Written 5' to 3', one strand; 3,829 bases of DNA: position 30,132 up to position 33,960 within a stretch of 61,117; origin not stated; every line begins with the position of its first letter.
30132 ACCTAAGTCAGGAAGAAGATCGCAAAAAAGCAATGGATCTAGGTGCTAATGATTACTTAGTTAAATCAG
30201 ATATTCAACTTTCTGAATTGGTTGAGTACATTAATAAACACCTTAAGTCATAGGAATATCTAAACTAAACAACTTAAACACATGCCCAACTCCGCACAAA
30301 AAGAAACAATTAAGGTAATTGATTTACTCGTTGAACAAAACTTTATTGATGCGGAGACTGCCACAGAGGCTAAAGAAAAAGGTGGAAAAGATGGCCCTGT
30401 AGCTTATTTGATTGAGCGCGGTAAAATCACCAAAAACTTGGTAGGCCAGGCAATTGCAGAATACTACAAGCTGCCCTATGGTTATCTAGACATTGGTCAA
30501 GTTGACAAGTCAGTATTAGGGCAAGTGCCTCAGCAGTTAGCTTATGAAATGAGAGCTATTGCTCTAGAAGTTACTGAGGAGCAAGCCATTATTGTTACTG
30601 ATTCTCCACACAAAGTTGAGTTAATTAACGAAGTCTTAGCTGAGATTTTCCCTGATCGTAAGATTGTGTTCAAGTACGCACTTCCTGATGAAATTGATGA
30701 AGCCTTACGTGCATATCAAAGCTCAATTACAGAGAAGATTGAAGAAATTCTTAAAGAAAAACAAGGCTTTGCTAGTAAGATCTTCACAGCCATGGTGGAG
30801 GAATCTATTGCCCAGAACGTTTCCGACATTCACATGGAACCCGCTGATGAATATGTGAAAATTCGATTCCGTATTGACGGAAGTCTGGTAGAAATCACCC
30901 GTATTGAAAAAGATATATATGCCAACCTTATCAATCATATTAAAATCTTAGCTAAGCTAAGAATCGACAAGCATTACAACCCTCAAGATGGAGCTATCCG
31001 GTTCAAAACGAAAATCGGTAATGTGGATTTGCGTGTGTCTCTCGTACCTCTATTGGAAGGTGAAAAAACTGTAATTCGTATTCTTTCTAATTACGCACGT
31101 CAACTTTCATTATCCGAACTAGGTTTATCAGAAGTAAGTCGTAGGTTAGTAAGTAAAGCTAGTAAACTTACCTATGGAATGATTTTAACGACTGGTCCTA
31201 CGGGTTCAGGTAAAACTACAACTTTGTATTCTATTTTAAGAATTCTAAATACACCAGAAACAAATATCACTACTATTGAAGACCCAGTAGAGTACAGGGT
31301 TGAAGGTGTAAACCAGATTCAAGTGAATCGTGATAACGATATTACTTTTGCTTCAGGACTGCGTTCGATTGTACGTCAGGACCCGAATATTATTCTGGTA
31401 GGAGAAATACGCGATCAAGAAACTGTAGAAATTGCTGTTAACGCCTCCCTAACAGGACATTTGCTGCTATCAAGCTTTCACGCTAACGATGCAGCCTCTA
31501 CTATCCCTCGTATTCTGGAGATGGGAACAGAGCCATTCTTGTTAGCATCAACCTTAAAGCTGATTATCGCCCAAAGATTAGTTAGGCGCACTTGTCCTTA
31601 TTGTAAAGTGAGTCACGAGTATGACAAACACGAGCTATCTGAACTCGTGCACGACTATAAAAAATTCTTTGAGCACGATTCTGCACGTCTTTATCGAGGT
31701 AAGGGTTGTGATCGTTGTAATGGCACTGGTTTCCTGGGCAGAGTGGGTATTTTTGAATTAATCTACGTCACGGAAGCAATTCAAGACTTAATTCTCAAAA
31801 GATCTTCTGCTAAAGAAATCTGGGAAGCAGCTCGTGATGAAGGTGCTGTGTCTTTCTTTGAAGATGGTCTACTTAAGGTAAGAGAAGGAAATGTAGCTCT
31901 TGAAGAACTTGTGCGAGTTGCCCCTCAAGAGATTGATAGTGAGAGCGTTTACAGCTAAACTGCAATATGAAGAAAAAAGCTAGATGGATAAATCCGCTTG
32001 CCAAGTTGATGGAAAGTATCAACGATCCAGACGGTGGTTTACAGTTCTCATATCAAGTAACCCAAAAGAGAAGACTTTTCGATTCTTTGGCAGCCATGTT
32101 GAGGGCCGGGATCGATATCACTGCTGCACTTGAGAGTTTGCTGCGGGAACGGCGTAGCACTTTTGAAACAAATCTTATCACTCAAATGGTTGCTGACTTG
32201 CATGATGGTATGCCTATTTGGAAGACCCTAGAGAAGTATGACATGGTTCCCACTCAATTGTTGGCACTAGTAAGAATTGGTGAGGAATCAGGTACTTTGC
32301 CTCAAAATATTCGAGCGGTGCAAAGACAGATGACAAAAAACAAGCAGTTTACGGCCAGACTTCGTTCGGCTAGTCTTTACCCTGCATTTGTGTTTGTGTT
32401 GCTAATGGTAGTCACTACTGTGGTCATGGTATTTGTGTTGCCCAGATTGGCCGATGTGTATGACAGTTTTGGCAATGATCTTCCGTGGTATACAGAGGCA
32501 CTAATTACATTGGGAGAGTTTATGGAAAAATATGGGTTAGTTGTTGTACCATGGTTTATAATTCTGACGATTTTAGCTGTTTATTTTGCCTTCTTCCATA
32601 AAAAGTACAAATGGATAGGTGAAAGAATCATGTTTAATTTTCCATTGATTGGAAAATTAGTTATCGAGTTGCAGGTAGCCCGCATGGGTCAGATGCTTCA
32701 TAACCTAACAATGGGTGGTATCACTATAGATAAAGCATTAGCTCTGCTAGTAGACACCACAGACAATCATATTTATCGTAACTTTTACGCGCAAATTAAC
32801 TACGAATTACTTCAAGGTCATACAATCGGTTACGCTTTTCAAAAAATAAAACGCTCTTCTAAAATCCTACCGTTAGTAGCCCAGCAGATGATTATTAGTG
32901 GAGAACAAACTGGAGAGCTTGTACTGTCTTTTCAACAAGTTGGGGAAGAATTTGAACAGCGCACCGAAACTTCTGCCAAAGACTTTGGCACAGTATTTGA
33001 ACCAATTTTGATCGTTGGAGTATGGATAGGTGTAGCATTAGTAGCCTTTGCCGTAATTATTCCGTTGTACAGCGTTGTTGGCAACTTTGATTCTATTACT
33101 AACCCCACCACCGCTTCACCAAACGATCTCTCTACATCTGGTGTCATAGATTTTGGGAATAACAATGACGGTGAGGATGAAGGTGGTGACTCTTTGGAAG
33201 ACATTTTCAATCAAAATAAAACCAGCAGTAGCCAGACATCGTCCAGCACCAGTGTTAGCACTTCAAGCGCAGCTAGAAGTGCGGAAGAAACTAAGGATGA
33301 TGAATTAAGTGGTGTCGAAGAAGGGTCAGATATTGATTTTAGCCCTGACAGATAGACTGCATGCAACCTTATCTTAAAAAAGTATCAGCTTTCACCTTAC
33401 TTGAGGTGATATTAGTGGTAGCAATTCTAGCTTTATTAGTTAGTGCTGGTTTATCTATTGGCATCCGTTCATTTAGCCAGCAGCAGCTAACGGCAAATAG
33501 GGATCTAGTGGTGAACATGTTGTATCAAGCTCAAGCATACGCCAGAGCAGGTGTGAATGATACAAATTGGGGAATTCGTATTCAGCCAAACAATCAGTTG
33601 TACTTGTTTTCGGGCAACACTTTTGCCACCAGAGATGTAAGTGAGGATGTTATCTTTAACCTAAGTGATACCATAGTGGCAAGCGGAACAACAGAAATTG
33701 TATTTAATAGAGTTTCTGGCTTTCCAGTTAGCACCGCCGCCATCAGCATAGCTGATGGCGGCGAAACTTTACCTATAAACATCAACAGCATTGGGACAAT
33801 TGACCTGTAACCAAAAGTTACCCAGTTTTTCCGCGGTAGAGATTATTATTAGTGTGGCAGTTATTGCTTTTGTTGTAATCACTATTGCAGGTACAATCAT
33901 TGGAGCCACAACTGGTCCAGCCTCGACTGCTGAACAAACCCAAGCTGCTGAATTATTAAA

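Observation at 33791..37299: Tandem modular pilins: prepilin N-terminus + beta-propeller (LVIVD-type) repeats + CBM2-like carbohydrate-binding module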

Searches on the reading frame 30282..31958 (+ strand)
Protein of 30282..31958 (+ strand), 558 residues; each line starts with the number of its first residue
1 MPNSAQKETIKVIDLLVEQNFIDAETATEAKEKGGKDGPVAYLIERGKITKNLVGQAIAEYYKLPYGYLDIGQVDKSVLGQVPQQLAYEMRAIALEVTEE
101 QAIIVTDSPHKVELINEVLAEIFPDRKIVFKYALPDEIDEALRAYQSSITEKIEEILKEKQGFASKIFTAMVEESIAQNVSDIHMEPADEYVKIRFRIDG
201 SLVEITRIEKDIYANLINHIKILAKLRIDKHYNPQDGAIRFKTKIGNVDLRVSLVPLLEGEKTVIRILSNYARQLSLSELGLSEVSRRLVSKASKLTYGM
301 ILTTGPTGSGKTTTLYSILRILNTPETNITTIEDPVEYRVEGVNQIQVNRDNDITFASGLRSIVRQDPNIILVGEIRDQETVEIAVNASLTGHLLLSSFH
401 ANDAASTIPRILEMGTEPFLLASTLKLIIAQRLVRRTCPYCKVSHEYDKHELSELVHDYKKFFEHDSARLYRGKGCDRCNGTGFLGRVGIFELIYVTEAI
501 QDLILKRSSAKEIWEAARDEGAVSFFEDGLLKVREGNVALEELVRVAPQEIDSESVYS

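Call 3: search_protein_families(library=pfam, proteins=[window:30282-31958:+], max_evalue=1)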
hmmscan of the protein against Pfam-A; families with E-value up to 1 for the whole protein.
window:30282-31958:+ (558 aa): 15 families
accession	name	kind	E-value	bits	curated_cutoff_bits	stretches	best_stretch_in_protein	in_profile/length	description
PF00437.27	T2SSE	-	6.4e-121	403.9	24.9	1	159-545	3-370/370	Type II/IV secretion system protein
PF05157.20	MshEN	-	9.2e-07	29.2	23.1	1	62-148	1-86/90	MshEN domain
PF25199.1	nSTAND_NTPase5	-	0.0011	19.3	34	1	284-349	27-93/145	Novel STAND NTPase 5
PF00005.33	ABC_tran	-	0.016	16.3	25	1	304-356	17-56/137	ABC transporter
PF13401.12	AAA_22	-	0.021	15.6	27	1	298-325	5-32/130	AAA domain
PF00448.28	SRP54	-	0.024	14.7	22.7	1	300-349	3-51/196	SRP54-type protein, GTPase domain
PF13555.12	AAA_29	-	0.037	14.2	27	1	299-325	23-49/61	P-loop containing region of AAA domain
PF13245.12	AAA_19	-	0.05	14.2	25.1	1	296-326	9-39/134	AAA domain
PF13476.12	AAA_23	-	0.061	14.4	27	1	299-324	20-45/201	AAA domain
PF12775.13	AAA_7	-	0.083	12.9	25.8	1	301-332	36-67/181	P-loop containing dynein motor region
PF00004.35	AAA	-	0.11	13.4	21.2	1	301-327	1-27/131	ATPase family associated with various cellular activities (AAA)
PF20720.3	nSTAND3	-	0.12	12.5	27.2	1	298-335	17-54/155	Novel STAND NTPase 3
PF13191.12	AAA_16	-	0.13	13.2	32.6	1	289-325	15-51/167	AAA ATPase domain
PF02492.25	cobW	-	0.15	12.1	20.7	1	301-332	3-33/180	CobW/HypB/UreG, nucleotide-binding domain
PF13604.12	AAA_30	-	0.19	11.9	27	1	289-323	9-43/191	AAA domain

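Call 10: list_cluster_members(proteins=[P0001, P0003, P0009, P0074, window:30282-31958:+])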
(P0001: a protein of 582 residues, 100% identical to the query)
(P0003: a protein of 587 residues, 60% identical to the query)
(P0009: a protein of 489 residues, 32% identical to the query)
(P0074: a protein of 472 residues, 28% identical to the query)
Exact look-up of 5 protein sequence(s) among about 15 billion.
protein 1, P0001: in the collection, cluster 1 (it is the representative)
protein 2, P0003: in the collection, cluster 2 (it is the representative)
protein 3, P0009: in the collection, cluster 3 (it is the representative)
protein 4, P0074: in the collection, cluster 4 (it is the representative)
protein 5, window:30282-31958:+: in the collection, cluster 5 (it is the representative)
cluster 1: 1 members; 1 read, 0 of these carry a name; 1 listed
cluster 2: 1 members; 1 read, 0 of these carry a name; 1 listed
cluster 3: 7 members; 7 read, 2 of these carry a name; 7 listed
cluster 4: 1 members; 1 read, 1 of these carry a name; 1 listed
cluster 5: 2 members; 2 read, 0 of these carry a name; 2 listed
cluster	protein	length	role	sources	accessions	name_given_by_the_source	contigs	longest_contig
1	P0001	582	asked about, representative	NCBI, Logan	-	-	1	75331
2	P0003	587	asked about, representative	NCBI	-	-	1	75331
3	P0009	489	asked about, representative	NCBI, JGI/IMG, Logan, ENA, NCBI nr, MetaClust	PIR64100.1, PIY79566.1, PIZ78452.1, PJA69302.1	MAG: hypothetical protein COY81_01930 [Candidatus Pacebacteria bacterium ... | MAG: hypothetical protein COU64_00960 [Candidatus Pacebacteria bacterium ... | \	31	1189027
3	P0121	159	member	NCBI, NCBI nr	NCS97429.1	MAG: hypothetical protein GW762_02470, partial [Candidatus Pacebacteria bacterium] | hypothetical protein [Candidatus Paceibacterota bacterium]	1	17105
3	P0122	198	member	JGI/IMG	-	-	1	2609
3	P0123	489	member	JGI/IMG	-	-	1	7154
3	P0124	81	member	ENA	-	-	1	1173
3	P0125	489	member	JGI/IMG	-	-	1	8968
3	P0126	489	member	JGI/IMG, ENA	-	-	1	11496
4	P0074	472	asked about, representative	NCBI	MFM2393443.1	MAG: hypothetical protein RLZZ546_1425 [Bacteroidota bacterium]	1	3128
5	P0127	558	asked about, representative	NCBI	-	-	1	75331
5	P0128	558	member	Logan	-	-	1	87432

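Call 40: find_related_loci(query=window:30282-31955:+, collection=genome_contigs, flank=10000)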
Query window:30282-31955:+ (558 aa) in genome_contigs; peptide patterns used: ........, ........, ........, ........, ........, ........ (x = any residue, [..] = any of these).
206 stretches matched a pattern, but none encodes a relative of the query by tblastn (E <= 1e-3).

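Call 48: find_homologous_proteins(query=window:30282-31955:+, max_evalue=1e-30)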
Query window:30282-31955:+ (558 aa): 8000 proteins with E <= 1e-30 among 8000 candidates; the best 120 are listed.
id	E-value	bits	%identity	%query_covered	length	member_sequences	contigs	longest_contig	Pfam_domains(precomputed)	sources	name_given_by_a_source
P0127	0.0e+0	1214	100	100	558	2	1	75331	PF05157.21,PF00437.27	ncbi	-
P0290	6.3e-280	947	77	99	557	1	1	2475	PF05157.21,PF00437.27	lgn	-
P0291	9.1e-193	660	55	99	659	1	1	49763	PF00437.27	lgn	-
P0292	6.0e-192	657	54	99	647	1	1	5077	PF00437.27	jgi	-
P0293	9.7e-192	656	55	99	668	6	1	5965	PF00437.27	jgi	-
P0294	1.2e-191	656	54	99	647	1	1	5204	PF00437.27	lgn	-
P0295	2.9e-191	655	54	99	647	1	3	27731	PF00437.27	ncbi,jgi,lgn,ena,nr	ncbi:MAG TPA: GspE/PulE family protein [Candidatus Dojkabacteria bacterium]|nr:GspE/PulE family prot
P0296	6.2e-191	654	54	99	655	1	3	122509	PF00437.27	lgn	-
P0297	1.2e-190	653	54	99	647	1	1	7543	PF00437.27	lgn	-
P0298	1.7e-190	652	54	99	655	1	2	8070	PF00437.27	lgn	-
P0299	3.9e-190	651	55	99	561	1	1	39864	PF00437.27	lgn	-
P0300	8.6e-190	650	54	99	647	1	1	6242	PF00437.27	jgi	-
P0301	6.7e-187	640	54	97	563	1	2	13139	PF00437.27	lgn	-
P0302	1.7e-184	632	-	-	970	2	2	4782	PF00225.30,PF13173.13,PF00437.27,PF01935.24,PF12775.14,PF13401.13,PF01637.25,PF25199.2,PF20720.4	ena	-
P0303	2.9e-184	632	53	97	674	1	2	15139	PF00437.27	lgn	-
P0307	2.5e-181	622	52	99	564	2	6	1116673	PF00437.27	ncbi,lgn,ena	-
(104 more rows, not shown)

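Call 49: find_encoding_contigs(protein=P0295, flank=10000, max_places=1)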
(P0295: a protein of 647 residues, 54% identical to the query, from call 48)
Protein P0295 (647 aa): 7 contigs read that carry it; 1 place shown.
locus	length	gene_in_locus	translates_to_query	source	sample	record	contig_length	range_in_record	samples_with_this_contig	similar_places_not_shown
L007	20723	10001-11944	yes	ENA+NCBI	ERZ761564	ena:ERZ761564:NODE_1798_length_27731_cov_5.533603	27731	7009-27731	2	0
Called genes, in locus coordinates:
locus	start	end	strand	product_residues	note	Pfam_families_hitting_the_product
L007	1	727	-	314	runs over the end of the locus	PF21694:DNA_pol3_delta_C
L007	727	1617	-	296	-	-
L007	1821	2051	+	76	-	-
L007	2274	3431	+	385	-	PF02906:Fe_hyd_lg_C, PF02256:Fe_hyd_SSU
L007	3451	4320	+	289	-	PF00005:ABC_tran, PF13304:AAA_21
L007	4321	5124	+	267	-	PF12679:ABC2_membrane_2, PF12698:ABC2_membrane_3, PF12730:ABC2_membrane_4 (weak), PF10920:DUF2705, PF13346:ABC2_membrane_5 (weak)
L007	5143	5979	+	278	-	-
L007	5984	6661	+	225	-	-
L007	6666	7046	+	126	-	PF09945:DUF2177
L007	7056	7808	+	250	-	-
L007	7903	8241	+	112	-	-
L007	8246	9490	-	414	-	PF05228:CHASE4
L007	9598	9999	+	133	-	PF00072:Response_reg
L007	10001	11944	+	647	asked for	PF00437:T2SSE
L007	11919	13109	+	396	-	PF00482:T2SSF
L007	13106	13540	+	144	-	-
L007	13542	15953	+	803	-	PF09826:Beta_propel (faint), PF08309:LVIVD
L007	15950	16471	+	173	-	-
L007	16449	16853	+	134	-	-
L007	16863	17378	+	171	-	-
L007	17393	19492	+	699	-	PF13188:PAS_8 (faint), PF13426:PAS_9 (weak), PF00989:PAS (weak), PF08448:PAS_4 (weak), PF12860:PAS_7 (weak), PF13426:PAS_9, PF00512:HisKA, PF02518:HATPase_c, +1 more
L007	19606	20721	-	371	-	PF07210:DUF1416 (faint), PF13620:CarboxypepD_reg (weak), PF17210:SdrD_B (faint), PF22904:NOMO1-like_2nd (faint), PF23194:NOMO_5th (faint), PF13620:CarboxypepD_reg (weak), PF13715:CarbopepD_reg_2 (weak)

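Call 50: find_encoding_contigs(protein=P0296, flank=10000, max_places=1)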
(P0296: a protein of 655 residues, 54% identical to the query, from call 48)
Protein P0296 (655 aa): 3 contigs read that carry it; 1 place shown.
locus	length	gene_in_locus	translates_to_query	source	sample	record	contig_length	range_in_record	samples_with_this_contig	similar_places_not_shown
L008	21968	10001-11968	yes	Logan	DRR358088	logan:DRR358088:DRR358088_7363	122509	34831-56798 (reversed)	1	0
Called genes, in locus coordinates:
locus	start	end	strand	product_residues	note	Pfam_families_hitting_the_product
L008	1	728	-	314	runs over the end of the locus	PF21694:DNA_pol3_delta_C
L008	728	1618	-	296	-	-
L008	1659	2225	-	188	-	-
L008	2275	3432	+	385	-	PF02906:Fe_hyd_lg_C, PF02256:Fe_hyd_SSU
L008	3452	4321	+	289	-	PF00005:ABC_tran, PF13304:AAA_21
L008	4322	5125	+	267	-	PF12679:ABC2_membrane_2, PF12730:ABC2_membrane_4 (weak), PF12698:ABC2_membrane_3, PF10920:DUF2705, PF13346:ABC2_membrane_5 (weak)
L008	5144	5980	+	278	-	-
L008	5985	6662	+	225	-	-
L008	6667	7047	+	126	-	PF09945:DUF2177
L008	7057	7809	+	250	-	-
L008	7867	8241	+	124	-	-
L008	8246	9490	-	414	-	PF05228:CHASE4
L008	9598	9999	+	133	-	PF00072:Response_reg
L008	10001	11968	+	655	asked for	PF00437:T2SSE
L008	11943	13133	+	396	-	PF00482:T2SSF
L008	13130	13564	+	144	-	-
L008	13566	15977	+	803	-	PF09826:Beta_propel (faint), PF08309:LVIVD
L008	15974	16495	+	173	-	-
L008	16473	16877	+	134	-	-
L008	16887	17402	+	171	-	-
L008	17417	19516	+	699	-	PF13188:PAS_8 (faint), PF13426:PAS_9 (weak), PF00989:PAS (weak), PF08448:PAS_4 (weak), PF12860:PAS_7 (weak), PF13426:PAS_9, PF00512:HisKA, PF02518:HATPase_c, +1 more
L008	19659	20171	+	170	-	PF00210:Ferritin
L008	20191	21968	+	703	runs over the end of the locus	PF13188:PAS_8 (faint), PF01590:GAF, PF13185:GAF_2, PF08448:PAS_4, PF13426:PAS_9 (weak), PF00989:PAS, PF13426:PAS_9, PF08447:PAS_3, +1 more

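Call 51: find_encoding_contigs(protein=P0307, flank=10000, max_places=1)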
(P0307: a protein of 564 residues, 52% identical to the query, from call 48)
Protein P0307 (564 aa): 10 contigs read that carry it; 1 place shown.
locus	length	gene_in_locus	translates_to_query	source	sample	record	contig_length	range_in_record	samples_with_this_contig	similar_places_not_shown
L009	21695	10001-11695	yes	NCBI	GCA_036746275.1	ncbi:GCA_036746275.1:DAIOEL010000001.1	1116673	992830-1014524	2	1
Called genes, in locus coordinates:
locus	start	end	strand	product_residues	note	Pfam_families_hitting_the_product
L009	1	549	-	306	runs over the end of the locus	-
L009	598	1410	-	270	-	PF05168:HEPN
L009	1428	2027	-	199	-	-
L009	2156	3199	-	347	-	PF00154:RecA_N, PF06745:ATPase (weak), PF08423:Rad51, PF27531:MT3502_N (weak), PF21096:RecA_C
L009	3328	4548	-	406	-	PF08239:SH3_3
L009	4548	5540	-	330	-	PF04577:Glyco_transf_61 (weak), PF21694:DNA_pol3_delta_C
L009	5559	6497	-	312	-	-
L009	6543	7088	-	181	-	-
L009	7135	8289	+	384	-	PF02906:Fe_hyd_lg_C, PF02256:Fe_hyd_SSU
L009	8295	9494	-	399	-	PF05228:CHASE4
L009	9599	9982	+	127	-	PF00072:Response_reg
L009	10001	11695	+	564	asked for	PF00437:T2SSE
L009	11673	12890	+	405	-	PF00482:T2SSF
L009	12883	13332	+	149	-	-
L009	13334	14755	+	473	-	PF08309:LVIVD (faint)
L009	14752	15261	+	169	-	-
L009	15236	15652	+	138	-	-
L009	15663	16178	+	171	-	-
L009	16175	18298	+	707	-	PF08447:PAS_3 (faint), PF00989:PAS, PF08448:PAS_4, PF12860:PAS_7, PF13188:PAS_8 (weak), PF13426:PAS_9, PF00512:HisKA, PF02518:HATPase_c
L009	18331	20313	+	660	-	PF16927:HisKA_7TM, PF08448:PAS_4 (faint), PF13188:PAS_8 (faint), PF00989:PAS, PF13426:PAS_9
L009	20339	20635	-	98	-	-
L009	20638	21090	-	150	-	PF01272:GreA_GreB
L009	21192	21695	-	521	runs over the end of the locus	-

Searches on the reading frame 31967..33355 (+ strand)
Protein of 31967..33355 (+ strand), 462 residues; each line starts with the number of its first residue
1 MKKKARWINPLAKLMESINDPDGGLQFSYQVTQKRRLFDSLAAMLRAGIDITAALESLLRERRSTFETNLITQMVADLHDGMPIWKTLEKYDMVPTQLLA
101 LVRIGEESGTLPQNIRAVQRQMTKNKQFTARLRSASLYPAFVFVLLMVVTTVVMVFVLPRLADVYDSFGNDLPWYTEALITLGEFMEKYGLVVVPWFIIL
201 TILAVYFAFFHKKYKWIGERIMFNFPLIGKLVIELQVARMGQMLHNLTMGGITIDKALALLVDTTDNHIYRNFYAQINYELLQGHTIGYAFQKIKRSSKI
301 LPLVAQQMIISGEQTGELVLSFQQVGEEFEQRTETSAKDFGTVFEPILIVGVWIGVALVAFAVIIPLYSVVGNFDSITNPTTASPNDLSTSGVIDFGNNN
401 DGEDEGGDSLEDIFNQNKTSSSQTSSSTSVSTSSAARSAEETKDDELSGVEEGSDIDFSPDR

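Call 3: search_protein_families(library=pfam, proteins=[window:31967-33355:+], max_evalue=1)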
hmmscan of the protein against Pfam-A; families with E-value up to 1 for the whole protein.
window:31967-33355:+ (462 aa): 3 families
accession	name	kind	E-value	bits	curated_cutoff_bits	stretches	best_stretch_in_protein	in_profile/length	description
PF00482.28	T2SSF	-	2.1e-37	128.3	25.2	2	38-159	2-125/125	Type II secretion system (T2SS), protein F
PF01312.24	Bac_export_2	-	0.037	13.7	24.4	1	121-225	11-113/335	FlhB HrpN YscU SpaS Family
PF20990.2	DUF2207_C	-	0.058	13.5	33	1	115-219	111-197/247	Predicted membrane protein (DUF2207) C-terminal domain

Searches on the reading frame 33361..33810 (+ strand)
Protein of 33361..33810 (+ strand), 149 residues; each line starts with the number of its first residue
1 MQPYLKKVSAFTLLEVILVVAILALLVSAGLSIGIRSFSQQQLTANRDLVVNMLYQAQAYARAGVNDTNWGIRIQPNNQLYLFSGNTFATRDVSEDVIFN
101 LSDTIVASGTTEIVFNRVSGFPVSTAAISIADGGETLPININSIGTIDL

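Call 3: search_protein_families(library=pfam, proteins=[window:33361-33810:+], max_evalue=1)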
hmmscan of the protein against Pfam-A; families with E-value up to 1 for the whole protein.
window:33361-33810:+ (149 aa): 3 families
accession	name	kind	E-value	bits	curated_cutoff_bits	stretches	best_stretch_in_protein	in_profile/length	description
PF07963.17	N_methyl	-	9.2e-05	22.3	21.2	1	6-29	2-25/27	Prokaryotic N-terminal methylation motif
PF19607.4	DUF6112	-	0.0014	18.8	25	1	12-74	22-84/88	Family of unknown function (DUF6112)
PF11389.14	Porin_OmpL1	-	0.046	13.3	27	1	48-123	130-205/272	Leptospira porin protein OmpL1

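Call 4: search_protein_families(library=ncbifam, proteins=[window:33361-33810:+], max_evalue=1)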
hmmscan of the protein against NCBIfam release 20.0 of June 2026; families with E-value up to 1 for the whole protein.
window:33361-33810:+ (149 aa): 13 families
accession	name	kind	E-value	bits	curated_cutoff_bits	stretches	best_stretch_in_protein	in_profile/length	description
NF040982.1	ComGD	equivalog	6.3e-07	29.9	70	1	9-121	2-109/139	competence type IV pilus minor pilin ComGD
NF041013.1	T4P_ComGE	equivalog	2.9e-05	24.1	49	1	6-59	1-54/83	competence type IV pilus minor pilin ComGE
TIGR01708.2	typeII_sec_gspH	equivalog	5.8e-05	23.2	80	1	11-77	4-68/169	type II secretion system minor pseudopilin GspH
NF007800.0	PRK10506.1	equivalog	0.0001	22.2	158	1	5-89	5-88/163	prepilin peptidase-dependent protein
TIGR02596.1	TIGR02596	subfamily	0.00011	22.3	70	1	11-61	1-51/196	Verru_Chthon cassette protein D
TIGR02532.1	IV_pilin_GFxxxE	domain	0.00079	19.2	16.3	1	10-31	3-24/24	prepilin-type N-terminal cleavage/methylation domain-containing protein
NF047828.1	T3SSXpsI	equivalog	0.013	15.5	150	1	11-66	4-57/132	type II secretion system protein XpsI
NF007862.0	PRK10574.1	equivalog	0.025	14.7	138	1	7-39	3-31/145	prepilin peptidase-dependent pilin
TIGR01710.1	typeII_sec_gspG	equivalog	0.055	13.5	88.85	1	10-29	2-21/134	type II secretion system major pseudopilin GspG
TIGR01707.1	gspI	equivalog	0.093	13.2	44.35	1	11-47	2-38/101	type II secretion system minor pseudopilin GspI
NF052469.1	CT847_fam_effector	equivalog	0.093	12.3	200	1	39-66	96-123/161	CT847 family type III secretion system effector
NF047827.1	T3SSXpsH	equivalog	0.13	12.1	160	1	12-62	4-56/145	type II secretion system protein XpsH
NF041002.1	pilin_ComGF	equivalog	0.17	12.1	80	1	9-40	2-32/139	competence type IV pilus minor pilin ComGF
